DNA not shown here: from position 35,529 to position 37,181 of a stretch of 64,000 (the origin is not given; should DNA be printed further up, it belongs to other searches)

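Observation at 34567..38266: Tightly coupled operon: zinc-ribbon-fused PlsC-like acyltransferase, GltS-like membrane protein, membrane GT2 glycosyltransferase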

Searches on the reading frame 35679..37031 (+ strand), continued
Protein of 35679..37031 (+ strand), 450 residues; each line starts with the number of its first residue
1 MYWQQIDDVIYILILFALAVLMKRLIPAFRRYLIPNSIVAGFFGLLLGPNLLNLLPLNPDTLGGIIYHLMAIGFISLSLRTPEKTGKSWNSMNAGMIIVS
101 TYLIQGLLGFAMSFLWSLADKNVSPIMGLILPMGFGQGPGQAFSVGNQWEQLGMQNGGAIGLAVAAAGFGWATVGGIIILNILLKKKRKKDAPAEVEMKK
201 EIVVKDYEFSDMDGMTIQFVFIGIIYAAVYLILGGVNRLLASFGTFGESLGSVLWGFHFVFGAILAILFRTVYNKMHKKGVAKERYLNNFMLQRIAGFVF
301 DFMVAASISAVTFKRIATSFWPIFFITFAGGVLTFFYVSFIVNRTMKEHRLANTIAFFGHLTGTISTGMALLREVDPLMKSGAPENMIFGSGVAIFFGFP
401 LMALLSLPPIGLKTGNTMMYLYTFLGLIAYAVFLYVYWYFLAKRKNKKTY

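Call 34: fold_search(model_id=the predicted structure, library=pdb)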
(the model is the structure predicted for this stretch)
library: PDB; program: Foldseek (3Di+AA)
matches with E <= 10: 361; with E <= 0.001: 0
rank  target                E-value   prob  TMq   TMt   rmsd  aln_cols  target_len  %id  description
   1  5a1s_D                1.3e-03  1.00  0.37  0.38  12.3       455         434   12  Crystal structure of the sodium-dependent citrate symporter SeCitS form Salmonella enterica. (released 2016-02-17)
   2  5a1s_A                2.3e-03  1.00  0.41  0.42  11.1       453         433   13  Crystal structure of the sodium-dependent citrate symporter SeCitS form Salmonella enterica. (released 2016-02-17)
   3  5xar_C                2.7e-03  1.00  0.38  0.40  12.0       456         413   13  Structural insights into the elevator-like mechanism of the sodium/citrate symporter CitS (released 2017-06-14)
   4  9lsk_A                3.8e-03  1.00  0.51  0.53   7.4       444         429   13  Cryo-EM structure of the Klebsiella pneumoniae CitS (citrate-bound occluded state) (released 2025-03-12)
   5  4czb_A                4.0e-03  1.00  0.37  0.40  19.3       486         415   13  Structure of the sodium proton antiporter MjNhaP1 from Methanocaldococcus jannaschii at pH 8. (released 2014-12-10)
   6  5a1s_B                4.1e-03  1.00  0.50  0.52   8.0       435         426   12  Crystal structure of the sodium-dependent citrate symporter SeCitS form Salmonella enterica. (released 2016-02-17)
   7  9lsh_A                4.5e-03  1.00  0.47  0.49   8.4       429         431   11  Cryo-EM structure of the wild-type diabody complex (CitS-diabody #1-TLR3) (released 2025-03-12)
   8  5bz2                  4.5e-03  1.00  0.31  0.36  20.6       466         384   14  CRYSTAL STRUCTURE OF THE SODIUM PROTON ANTIPORTER NAPA IN INWARD-FACING CONFORMATION (released 2016-01-20)
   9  5xat_C                4.9e-03  1.00  0.50  0.54   7.8       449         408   11  Structural insights into the elevator-like mechanism of the sodium/citrate symporter CitS (released 2017-06-14)
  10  5xar_A                5.7e-03  1.00  0.38  0.40  12.1       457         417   13  Structural insights into the elevator-like mechanism of the sodium/citrate symporter CitS (released 2017-06-14)
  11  4bwz                  6.2e-03  1.00  0.34  0.39  21.9       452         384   15  Crystal structure of the sodium proton antiporter, NapA (released 2013-08-28)
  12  5xas_A                7.4e-03  1.00  0.35  0.37  11.8       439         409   11  Structural insights into the elevator-like mechanism of the sodium/citrate symporter CitS (released 2017-06-14)
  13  5a1s_C                8.0e-03  1.00  0.43  0.45  10.5       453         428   13  Crystal structure of the sodium-dependent citrate symporter SeCitS form Salmonella enterica. (released 2016-02-17)
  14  5xar_D                8.7e-03  1.00  0.50  0.54   7.2       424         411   11  Structural insights into the elevator-like mechanism of the sodium/citrate symporter CitS (released 2017-06-14)
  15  5x9r_B                9.0e-03  1.00  0.35  0.37  12.0       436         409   13  Structural insights into the elevator-like mechanism of the sodium/citrate symporter CitS (released 2017-06-14)
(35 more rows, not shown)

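Call 47: find_encoding_contigs(protein=P0042, flank=6000, max_places=1)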
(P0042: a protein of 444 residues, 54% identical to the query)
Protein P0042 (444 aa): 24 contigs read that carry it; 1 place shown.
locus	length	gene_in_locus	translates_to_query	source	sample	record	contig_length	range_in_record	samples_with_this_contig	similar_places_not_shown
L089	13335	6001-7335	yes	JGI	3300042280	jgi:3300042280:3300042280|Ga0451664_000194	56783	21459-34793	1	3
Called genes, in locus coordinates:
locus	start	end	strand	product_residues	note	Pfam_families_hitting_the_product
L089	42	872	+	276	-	-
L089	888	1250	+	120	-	PF00392:GntR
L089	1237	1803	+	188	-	-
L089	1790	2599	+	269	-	PF02463:SMC_N (faint), PF00005:ABC_tran, PF13304:AAA_21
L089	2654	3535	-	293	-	PF14505:DUF4438, PF20999:DUF4438_C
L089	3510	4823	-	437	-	PF01554:MatE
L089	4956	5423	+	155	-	PF01553:Acyltransferase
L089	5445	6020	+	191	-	-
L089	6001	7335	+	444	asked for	-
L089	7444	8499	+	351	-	PF08240:ADH_N, PF16912:Glu_dehyd_C, PF00107:ADH_zinc_N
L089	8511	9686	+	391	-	PF01053:Cys_Met_Meta_PP (faint), PF00155:Aminotran_1_2, PF00266:Aminotran_5 (weak), PF01212:Beta_elim_lyase (weak)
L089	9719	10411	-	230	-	PF03009:GDPD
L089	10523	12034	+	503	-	PF00990:GGDEF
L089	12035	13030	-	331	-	-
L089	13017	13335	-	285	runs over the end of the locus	PF02129:Peptidase_S15 (faint), PF02230:Abhydrolase_2 (faint), PF03959:FSH1 (weak), PF12146:Hydrolase_4 (faint), PF20434:BD-FAE, PF07859:Abhydrolase_3, PF00326:Peptidase_S9, PF01738:DLH, +1 more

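Call 48: find_encoding_contigs(protein=P0070, flank=6000, max_places=1)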
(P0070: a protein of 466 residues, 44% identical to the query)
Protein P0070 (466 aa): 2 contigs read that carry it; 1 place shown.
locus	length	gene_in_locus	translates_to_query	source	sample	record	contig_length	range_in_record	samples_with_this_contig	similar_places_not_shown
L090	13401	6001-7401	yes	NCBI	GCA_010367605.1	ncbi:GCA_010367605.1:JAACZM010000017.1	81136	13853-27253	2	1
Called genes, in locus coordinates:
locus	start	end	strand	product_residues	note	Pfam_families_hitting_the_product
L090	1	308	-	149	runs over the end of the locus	PF14101:DUF4275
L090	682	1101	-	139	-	-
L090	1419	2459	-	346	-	PF00512:HisKA, PF02518:HATPase_c, PF14501:HATPase_c_5 (weak)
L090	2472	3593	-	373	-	-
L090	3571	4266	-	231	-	PF00072:Response_reg, PF00486:Trans_reg_C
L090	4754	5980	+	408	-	PF01553:Acyltransferase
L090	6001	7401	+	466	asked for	PF03616:Glt_symporter (weak)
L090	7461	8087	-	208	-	PF00702:Hydrolase, PF13419:HAD_2, PF13242:Hydrolase_like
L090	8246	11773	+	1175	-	PF01855:POR_N, PF17147:PFOR_II, PF01558:POR, PF10371:EKR, PF12837:Fer4_6 (weak), PF12838:Fer4_7, PF13183:Fer4_8 (weak), PF13187:Fer4_9 (weak), +6 more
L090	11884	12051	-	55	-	PF12655:CDIF630_02480-like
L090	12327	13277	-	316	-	PF02653:BPD_transp_2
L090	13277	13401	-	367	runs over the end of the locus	PF02653:BPD_transp_2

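Call 53: search_protein_families(library=ncbifam, proteins=[P0070, P0055, P0101], max_evalue=0.01)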
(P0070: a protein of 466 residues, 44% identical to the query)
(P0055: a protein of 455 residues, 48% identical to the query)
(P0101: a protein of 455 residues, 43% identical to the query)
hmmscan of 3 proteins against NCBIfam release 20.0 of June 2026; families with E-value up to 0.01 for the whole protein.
P0070 (466 aa): 1 family
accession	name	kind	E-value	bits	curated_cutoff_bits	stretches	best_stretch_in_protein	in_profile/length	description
TIGR02587.1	TIGR02587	hypoth_equivalog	0.003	17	183.7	1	393-463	5-71/271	TIGR02587 family membrane protein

P0055 (455 aa): 0 families

P0101 (455 aa): 1 family
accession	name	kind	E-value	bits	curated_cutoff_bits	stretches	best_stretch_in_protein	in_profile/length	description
TIGR00210.1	gltS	equivalog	1.5e-14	53.6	310.75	1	14-398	12-374/398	sodium/glutamate symporter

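Call 58: search_protein_families(library=pfam, proteins=[L051:3955-5775:+, L051:3088-4218:-, L051:2130-3080:+, L029:3482-4120:-, L045:5120-5746:-, L060:5238-5855:+], max_evalue=0.001)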
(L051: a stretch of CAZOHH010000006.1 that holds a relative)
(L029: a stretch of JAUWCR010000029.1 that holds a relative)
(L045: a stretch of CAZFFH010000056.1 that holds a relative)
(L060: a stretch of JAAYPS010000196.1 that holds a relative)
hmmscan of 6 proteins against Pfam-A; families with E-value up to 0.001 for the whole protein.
L051:3955-5775:+ (606 aa): 2 families
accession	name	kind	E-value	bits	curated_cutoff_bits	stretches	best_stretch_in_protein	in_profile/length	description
PF00501.34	AMP-binding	-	2.4e-61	208.1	29.9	1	23-431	2-384/384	AMP-binding enzyme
PF23562.2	AMP-binding_C_3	-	3.4e-06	27.9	20.8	1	469-581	2-111/124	AMP-binding enzyme C-terminal domain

L051:3088-4218:- (376 aa): 1 family
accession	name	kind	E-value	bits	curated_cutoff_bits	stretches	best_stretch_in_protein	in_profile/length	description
PF01553.26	Acyltransferase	-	1.8e-23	83.2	23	1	182-310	3-131/132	Acyltransferase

L051:2130-3080:+ (316 aa): 2 families
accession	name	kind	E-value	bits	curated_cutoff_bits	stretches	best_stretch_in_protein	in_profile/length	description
PF00781.29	DAGK_cat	-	2.2e-26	92.4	23.6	1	14-136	3-123/125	Diacylglycerol kinase catalytic domain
PF19279.4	YegS_C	-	5.9e-24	85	27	1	147-314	3-157/158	YegS C-terminal NAD kinase beta sandwich-like domain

L029:3482-4120:- (212 aa): 1 family
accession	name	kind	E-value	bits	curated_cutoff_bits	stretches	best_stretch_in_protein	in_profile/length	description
PF02660.20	G3P_acyltransf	-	8.1e-23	81.7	24.1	1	15-198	2-155/164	Glycerol-3-phosphate acyltransferase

L045:5120-5746:- (208 aa): 1 family
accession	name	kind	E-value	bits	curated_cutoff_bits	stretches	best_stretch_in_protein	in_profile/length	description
PF02660.20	G3P_acyltransf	-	4.6e-26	92.3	24.1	1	15-190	2-155/164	Glycerol-3-phosphate acyltransferase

L060:5238-5855:+ (205 aa): 1 family
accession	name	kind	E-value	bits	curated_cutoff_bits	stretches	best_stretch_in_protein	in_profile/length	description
PF02660.20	G3P_acyltransf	-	9.5e-56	188.8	24.1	1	11-191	1-164/164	Glycerol-3-phosphate acyltransferase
